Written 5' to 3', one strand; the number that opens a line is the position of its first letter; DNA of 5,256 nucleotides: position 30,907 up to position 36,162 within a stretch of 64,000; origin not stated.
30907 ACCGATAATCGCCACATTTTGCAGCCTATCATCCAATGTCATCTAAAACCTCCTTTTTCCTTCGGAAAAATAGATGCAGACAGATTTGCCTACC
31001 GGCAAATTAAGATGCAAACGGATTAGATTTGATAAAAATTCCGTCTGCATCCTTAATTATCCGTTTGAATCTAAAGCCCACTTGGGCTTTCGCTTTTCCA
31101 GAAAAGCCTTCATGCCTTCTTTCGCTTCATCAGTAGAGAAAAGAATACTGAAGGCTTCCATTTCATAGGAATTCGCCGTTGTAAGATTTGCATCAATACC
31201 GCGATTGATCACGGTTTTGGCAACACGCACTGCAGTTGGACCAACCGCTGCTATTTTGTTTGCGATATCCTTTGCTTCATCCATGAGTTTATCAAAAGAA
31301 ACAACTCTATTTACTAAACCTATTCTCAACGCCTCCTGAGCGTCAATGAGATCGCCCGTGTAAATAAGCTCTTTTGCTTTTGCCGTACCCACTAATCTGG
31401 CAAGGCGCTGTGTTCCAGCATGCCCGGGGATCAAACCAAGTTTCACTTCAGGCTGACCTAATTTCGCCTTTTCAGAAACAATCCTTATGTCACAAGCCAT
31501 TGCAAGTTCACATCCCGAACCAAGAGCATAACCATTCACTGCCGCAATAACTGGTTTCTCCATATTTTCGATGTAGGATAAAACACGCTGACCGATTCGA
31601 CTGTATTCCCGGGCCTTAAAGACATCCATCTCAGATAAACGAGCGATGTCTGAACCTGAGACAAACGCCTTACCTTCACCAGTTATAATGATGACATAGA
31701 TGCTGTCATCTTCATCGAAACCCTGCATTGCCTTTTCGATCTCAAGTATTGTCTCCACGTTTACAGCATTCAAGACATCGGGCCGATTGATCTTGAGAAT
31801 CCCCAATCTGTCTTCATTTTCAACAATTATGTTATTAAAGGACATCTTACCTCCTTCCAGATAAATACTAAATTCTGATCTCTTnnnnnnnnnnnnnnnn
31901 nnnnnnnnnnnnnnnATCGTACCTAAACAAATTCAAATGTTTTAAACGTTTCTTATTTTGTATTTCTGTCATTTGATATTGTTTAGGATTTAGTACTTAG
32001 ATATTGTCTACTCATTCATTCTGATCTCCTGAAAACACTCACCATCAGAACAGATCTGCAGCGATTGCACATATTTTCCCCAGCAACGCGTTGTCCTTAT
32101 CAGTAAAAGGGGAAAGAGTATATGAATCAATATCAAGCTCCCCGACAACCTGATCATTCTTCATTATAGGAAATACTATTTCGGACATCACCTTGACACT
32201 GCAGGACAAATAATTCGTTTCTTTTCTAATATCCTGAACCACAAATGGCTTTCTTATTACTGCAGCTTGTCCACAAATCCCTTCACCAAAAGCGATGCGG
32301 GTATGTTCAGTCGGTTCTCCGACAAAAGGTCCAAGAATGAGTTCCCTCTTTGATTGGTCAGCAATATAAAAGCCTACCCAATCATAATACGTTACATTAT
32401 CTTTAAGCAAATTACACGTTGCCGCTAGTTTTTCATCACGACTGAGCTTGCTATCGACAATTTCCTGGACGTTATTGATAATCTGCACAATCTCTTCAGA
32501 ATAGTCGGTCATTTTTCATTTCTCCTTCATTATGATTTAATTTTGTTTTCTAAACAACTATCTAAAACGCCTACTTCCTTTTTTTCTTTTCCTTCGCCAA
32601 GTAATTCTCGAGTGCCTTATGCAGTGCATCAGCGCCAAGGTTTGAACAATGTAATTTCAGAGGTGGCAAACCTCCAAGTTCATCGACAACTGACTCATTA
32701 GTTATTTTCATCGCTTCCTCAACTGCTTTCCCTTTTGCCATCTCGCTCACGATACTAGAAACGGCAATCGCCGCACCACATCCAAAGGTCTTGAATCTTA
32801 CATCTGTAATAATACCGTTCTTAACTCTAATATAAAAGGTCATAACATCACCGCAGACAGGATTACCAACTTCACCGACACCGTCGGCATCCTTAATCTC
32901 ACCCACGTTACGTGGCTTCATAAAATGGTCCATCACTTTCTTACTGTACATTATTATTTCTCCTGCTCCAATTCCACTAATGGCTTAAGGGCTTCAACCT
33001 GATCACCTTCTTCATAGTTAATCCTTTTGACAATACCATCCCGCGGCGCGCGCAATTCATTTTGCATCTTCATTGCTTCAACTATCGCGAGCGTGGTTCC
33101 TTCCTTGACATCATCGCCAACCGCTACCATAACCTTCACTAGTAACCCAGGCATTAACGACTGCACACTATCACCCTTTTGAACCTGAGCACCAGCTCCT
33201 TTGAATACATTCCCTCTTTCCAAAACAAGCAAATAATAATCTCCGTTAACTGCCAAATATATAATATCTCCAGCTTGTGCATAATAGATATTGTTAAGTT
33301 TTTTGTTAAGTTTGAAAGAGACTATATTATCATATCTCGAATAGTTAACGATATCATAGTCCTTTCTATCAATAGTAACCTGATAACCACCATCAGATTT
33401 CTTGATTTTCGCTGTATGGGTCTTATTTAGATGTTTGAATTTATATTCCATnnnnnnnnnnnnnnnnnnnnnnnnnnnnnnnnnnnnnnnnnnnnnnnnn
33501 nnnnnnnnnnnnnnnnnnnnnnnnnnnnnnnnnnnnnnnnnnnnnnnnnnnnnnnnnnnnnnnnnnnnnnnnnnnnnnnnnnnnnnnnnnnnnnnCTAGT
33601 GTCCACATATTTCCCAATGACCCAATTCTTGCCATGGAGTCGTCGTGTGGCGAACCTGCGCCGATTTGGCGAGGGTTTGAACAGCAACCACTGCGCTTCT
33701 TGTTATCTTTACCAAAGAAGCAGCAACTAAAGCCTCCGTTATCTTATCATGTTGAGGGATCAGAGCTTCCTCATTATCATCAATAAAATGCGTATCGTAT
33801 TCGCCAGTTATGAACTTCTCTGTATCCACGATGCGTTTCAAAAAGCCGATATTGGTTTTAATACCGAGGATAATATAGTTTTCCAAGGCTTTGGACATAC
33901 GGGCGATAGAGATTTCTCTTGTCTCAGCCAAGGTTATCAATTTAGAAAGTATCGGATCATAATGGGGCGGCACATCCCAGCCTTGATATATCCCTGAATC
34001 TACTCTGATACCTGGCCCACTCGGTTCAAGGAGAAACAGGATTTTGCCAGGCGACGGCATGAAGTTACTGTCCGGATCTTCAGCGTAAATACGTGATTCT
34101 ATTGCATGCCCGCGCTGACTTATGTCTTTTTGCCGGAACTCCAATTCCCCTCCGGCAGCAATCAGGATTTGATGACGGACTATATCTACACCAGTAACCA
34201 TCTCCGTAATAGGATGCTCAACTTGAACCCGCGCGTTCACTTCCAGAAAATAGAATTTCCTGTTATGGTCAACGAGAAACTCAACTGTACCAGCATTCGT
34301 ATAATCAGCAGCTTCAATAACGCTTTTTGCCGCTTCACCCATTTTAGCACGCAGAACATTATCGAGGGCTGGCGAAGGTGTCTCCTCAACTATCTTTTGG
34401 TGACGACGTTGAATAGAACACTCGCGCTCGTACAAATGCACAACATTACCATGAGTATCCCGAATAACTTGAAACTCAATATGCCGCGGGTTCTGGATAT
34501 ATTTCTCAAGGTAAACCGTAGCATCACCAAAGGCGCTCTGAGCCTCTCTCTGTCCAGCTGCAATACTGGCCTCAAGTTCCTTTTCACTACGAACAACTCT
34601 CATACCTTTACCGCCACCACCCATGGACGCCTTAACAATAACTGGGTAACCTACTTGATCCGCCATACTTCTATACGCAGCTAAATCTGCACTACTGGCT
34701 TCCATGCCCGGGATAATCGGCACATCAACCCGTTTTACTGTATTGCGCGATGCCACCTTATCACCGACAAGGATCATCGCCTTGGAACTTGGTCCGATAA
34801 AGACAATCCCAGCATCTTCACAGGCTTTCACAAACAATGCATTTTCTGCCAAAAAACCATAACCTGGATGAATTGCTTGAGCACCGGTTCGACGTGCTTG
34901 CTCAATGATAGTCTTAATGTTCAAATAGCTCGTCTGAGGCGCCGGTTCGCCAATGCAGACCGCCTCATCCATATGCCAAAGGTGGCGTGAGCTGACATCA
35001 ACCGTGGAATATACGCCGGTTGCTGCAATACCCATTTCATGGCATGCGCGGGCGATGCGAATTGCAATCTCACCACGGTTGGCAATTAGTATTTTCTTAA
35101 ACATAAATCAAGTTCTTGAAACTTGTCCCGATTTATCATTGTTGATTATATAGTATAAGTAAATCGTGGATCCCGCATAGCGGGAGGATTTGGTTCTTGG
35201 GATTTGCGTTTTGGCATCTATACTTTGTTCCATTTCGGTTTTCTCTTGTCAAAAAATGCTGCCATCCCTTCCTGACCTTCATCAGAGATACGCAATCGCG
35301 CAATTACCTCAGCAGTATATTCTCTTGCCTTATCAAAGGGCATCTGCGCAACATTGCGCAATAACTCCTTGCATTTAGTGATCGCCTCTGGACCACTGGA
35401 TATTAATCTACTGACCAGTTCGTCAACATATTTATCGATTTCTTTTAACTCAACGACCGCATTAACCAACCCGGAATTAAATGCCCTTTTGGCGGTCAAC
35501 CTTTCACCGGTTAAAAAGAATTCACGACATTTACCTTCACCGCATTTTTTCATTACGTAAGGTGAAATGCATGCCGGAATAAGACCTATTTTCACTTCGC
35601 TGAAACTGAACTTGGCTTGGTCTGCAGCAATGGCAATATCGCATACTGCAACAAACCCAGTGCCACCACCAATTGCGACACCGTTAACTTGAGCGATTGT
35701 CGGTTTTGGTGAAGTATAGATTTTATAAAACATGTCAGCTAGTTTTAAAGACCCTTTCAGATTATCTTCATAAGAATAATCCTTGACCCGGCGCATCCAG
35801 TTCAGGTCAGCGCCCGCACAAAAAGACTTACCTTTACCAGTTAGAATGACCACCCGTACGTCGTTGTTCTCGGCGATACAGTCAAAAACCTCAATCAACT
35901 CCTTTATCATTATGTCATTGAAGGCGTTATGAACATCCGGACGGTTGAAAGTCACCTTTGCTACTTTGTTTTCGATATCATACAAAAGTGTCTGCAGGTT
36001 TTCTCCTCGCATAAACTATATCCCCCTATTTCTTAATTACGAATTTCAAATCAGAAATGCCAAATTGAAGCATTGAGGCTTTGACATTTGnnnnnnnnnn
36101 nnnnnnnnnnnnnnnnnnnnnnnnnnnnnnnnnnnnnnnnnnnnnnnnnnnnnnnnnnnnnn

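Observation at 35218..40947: Archaeal-type thiolase/HMG-CoA synthase/DUF35 trio adjacent to an MCC-like carboxylase and methylglutaconyl-CoA-hydratase-like crotonase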

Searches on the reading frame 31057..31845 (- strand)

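Call 7: search_protein_families(library=pfam, proteins=[window:31057-31845:-])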
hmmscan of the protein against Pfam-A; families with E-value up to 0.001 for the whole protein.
window:31057-31845:- (262 aa): 2 families
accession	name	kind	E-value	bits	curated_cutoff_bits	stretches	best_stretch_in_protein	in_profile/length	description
PF00378.25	ECH_1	-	4.4e-71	239.6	27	1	14-257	6-249/251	Enoyl-CoA hydratase/isomerase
PF16113.10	ECH_2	-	1.2e-37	130.7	27.2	1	15-188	2-178/335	Enoyl-CoA hydratase/isomerase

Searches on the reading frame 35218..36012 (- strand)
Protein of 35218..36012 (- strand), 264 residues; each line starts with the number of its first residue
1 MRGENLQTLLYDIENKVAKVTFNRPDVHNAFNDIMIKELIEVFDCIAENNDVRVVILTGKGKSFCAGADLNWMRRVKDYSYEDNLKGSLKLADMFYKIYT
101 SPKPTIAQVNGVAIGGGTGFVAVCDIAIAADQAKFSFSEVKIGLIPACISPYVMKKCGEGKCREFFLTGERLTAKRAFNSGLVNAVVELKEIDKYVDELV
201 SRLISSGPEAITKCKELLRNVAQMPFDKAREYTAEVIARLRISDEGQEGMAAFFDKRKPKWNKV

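Call 4: search_protein_families(library=pfam, proteins=[window:35218-36012:-])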
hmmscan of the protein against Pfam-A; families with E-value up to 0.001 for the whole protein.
window:35218-36012:- (264 aa): 2 families
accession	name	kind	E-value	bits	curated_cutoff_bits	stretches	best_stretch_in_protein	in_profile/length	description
PF00378.25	ECH_1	-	3.3e-61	207.2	27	1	13-262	2-249/251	Enoyl-CoA hydratase/isomerase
PF16113.10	ECH_2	-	1e-35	124.3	27.2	1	18-240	2-225/335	Enoyl-CoA hydratase/isomerase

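Call 6: search_protein_families(library=ncbifam, proteins=[window:35218-36012:-])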
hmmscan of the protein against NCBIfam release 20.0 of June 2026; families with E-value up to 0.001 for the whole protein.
window:35218-36012:- (264 aa): 73 families (the best 25 are shown)
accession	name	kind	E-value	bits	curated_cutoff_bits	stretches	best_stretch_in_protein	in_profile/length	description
NF005675.0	PRK07468.1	equivalog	4.7e-78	262.5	350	1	8-263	5-261/262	crotonase/enoyl-CoA hydratase family protein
NF004227.0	PRK05674.1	equivalog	2.1e-76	257.1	426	1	16-263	15-263/271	gamma-carboxygeranoyl-CoA hydratase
NF006008.0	PRK08139.1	equivalog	8.3e-60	202.6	313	1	7-263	11-265/266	enoyl-CoA hydratase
NF005879.0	PRK07827.1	equivalog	1.3e-56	191.8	283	1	9-262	9-260/261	enoyl-CoA hydratase family protein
NF005073.0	PRK06495.1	subfamily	3.7e-54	183.7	296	1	7-261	4-254/257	enoyl-CoA hydratase/isomerase family protein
NF051848.1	EnCoAHydtEchA19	equivalog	4.5e-54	183.7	400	1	14-262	7-256/258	enoyl-CoA hydratase EchA19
NF042430.2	EnCoAhydt_DpgD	equivalog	2.1e-52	178.1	400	1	11-262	1-256/258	enoyl-CoA-hydratase DpgD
NF006588.0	PRK09120.1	equivalog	4e-52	177.1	276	1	4-258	5-264/276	p-hydroxycinnamoyl CoA hydratase/lyase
NF004475.0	PRK05809.1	subfamily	3.5e-51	174.2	394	1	6-262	3-258/260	short-chain-enoyl-CoA hydratase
TIGR01929.1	menB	equivalog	1.2e-49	169.2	342.7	1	11-263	6-258/259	1,4-dihydroxy-2-naphthoyl-CoA synthase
NF006109.0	PRK08260.1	subfamily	9.8e-47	159.6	320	1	6-262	3-276/296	enoyl-CoA hydratase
NF005498.0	PRK07112.1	equivalog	4.2e-46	157.5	250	1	5-262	5-256/258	enoyl-CoA hydratase/isomerase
NF005803.0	PRK07658.1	equivalog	7.4e-46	156.6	313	1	8-262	3-255/257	enoyl-CoA hydratase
NF005637.0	PRK07396.1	equivalog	1.3e-45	156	380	1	6-263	12-268/273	1,4-dihydroxy-2-naphthoyl-CoA synthase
NF004794.0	PRK06142.1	equivalog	2.5e-45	155.3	308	1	4-262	3-271/273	crotonase/enoyl-CoA hydratase family protein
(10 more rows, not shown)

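Call 24: search_solved_structures(query=window:35218-36012:-, max_evalue=1e-25)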
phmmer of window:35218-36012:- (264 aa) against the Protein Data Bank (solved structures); distinct sequences matched with E-value up to 1e-25: 67 (the best 60 are shown).
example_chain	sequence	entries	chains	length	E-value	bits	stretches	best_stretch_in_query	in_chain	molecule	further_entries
3i47_A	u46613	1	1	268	8.3e-67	228.5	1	6-263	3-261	Enoyl CoA hydratase/isomerase (Crotonase)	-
4kpk_A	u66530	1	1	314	3.9e-58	200.1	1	9-262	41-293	Enoyl-CoA hydratase/isomerase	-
1uiy_A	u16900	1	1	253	1.6e-44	155.5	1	15-260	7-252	Enoyl-CoA Hydratase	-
4knp_A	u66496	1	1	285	6.7e-40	140.4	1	16-262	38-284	enoyl-CoA hydratase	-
3oc7_A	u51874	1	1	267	1.4e-39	139.3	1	16-262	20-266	Enoyl-CoA hydratase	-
3myb_A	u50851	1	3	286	1.4e-39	139.3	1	10-262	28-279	Enoyl-CoA hydratase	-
2ej5_A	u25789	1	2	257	4.7e-39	137.6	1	7-261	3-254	Enoyl-CoA hydratase subunit II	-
2iex_A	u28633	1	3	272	1.5e-38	135.9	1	6-262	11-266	Dihydroxynapthoic acid synthetase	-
5zai_A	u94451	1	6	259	4.8e-38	134.3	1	14-261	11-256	3-hydroxypropionyl-coenzyme A dehydratase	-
4k3w_A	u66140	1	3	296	1.7e-37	132.5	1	7-262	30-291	Enoyl-CoA hydratase/isomerase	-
5z7r_A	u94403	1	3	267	7.8e-37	130.3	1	6-259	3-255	Short-chain-enoyl-CoA hydratase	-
2pbp_A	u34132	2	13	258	1.3e-36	129.6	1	15-261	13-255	Enoyl-CoA hydratase subunit I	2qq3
5xzd_A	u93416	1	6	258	7.3e-36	127.1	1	7-260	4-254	Enoyl-CoA hydratase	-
4els_A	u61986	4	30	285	2e-35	125.7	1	15-263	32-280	1,4-Dihydroxy-2-naphthoyl-CoA synthase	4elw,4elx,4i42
3t88_A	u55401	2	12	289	2.1e-35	125.6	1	15-263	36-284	1,4-Dihydroxy-2-naphthoyl-CoA synthase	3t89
5jbx_A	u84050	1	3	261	4.9e-29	104.7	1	21-261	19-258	3-hydroxybutyryl-CoA dehydratase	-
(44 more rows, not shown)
